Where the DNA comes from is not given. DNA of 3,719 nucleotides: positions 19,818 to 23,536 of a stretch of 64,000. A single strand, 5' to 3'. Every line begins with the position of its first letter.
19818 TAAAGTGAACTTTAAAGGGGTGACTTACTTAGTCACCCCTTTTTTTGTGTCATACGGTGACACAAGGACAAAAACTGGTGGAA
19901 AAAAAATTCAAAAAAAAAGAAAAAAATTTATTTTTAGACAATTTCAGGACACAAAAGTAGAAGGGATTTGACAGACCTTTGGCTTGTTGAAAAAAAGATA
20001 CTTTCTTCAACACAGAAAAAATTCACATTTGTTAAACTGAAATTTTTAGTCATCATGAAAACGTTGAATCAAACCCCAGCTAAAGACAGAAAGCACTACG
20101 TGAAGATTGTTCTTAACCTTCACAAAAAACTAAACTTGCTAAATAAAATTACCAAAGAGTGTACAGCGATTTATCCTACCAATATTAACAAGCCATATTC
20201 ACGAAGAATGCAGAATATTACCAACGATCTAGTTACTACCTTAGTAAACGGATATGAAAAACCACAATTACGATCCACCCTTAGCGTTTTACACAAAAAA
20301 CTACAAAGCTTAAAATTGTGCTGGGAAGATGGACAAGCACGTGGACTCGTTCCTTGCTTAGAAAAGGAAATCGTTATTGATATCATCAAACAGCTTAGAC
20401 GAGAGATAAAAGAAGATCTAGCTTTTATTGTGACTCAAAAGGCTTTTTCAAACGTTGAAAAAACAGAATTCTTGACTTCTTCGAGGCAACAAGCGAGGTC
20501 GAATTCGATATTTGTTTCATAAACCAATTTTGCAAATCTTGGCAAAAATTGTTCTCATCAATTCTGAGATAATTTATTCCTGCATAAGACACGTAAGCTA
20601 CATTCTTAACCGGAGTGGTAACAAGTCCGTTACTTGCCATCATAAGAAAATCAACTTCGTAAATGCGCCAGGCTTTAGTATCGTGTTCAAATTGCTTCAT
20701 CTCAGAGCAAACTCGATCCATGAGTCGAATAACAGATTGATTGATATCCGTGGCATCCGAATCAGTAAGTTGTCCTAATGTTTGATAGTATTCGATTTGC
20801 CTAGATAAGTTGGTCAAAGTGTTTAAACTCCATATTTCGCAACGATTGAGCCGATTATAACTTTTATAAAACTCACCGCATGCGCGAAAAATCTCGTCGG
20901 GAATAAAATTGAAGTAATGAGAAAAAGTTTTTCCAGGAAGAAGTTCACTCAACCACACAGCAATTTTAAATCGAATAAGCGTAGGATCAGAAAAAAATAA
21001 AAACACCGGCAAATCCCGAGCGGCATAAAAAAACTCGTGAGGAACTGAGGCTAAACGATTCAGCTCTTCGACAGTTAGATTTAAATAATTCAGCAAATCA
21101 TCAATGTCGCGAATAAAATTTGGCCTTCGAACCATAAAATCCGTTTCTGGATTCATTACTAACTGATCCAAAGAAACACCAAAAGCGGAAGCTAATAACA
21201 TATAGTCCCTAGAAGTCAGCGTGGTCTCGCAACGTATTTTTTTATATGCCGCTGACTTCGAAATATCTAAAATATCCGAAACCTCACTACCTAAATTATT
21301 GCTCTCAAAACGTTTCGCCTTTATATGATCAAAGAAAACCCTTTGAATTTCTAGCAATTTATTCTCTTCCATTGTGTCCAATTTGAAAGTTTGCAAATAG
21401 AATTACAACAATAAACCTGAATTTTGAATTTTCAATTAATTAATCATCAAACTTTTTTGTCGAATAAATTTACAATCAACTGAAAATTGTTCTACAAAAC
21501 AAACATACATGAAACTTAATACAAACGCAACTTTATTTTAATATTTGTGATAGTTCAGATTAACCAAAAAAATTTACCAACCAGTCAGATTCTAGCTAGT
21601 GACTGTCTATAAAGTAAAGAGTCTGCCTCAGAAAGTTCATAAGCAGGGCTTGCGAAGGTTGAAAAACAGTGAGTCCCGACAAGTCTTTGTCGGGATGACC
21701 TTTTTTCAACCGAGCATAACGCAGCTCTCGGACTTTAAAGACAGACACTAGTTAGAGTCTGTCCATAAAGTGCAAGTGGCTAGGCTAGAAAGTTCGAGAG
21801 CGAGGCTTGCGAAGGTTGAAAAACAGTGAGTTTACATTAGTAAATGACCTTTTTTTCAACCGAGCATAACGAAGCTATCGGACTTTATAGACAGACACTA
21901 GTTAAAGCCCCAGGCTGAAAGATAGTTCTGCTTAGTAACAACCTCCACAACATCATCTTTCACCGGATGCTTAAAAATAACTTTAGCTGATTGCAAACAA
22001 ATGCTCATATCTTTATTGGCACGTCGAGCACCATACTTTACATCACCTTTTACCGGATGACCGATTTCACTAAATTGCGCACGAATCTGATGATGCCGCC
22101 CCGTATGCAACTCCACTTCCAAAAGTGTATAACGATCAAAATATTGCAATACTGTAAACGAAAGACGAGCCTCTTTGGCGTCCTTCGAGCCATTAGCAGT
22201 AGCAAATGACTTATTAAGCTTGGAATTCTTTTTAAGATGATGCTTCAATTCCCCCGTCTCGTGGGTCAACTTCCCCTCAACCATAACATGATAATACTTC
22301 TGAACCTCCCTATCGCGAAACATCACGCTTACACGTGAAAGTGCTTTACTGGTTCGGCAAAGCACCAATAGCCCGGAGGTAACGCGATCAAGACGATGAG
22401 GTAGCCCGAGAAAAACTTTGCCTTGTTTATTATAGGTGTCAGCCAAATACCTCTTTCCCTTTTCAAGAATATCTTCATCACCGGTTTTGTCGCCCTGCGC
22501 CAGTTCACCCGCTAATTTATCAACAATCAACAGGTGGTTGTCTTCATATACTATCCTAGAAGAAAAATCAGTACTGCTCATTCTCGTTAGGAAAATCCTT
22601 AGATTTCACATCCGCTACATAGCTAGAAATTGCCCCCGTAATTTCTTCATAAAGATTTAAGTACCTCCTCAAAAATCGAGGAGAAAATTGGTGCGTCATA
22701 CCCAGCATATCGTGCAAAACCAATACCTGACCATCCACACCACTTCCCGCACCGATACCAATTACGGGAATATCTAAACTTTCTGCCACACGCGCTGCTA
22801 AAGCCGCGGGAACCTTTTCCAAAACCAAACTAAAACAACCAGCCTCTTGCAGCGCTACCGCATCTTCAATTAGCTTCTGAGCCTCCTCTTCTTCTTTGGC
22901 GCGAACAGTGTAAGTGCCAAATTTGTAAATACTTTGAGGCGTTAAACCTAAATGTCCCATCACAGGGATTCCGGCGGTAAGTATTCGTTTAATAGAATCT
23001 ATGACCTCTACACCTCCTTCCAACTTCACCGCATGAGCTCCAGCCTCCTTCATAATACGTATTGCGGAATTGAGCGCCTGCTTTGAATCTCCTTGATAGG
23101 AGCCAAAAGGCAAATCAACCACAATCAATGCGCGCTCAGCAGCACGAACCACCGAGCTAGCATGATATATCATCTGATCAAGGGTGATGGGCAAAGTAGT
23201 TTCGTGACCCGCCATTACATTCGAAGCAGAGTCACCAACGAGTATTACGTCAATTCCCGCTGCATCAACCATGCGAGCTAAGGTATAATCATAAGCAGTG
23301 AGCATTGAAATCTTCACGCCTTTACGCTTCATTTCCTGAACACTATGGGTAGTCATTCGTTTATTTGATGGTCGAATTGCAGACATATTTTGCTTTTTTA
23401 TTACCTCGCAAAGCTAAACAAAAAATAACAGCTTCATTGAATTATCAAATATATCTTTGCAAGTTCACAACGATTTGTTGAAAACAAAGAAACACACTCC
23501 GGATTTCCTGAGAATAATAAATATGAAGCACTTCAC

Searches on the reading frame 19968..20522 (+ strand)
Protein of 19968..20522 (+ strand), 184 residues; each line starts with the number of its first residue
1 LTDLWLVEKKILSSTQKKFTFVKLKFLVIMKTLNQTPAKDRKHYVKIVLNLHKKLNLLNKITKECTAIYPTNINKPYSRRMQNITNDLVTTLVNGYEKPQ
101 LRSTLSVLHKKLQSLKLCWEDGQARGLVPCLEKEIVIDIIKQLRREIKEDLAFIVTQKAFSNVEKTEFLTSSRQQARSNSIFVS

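Call 64: search_protein_families(library=ncbifam, proteins=[window:19968-20522:+], max_evalue=0.1)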
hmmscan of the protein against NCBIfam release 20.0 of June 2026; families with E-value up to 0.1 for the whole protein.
window:19968-20522:+ (184 aa): 1 family
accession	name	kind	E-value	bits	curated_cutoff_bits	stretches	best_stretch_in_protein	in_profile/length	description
NF009052.0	PRK12386.1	equivalog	0.012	14.7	256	0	15-74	161-218/255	succinate dehydrogenase/fumarate reductase iron-sulfur subunit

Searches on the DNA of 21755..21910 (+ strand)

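Call 55: search_dna_similar(query=window:21755-21910:+, collection=plasmids, mode=distant, max_evalue=0.001, max_rows=20)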
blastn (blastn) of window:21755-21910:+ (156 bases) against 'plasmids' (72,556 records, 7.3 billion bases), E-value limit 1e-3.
No match.

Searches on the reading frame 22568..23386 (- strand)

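Call 33: search_protein_families(library=pfam, proteins=[window:22568-23386:-], max_evalue=0.01)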
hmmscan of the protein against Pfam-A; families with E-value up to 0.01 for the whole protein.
window:22568-23386:- (272 aa): 2 families
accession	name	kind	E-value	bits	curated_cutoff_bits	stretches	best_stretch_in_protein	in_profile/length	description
PF02548.21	Pantoate_transf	-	2.4e-116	388.1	28.7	1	10-268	1-259/259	Ketopantoate hydroxymethyltransferase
PF13714.12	PEP_mutase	-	9.9e-07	29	31.5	1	18-125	3-107/240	Phosphoenolpyruvate phosphomutase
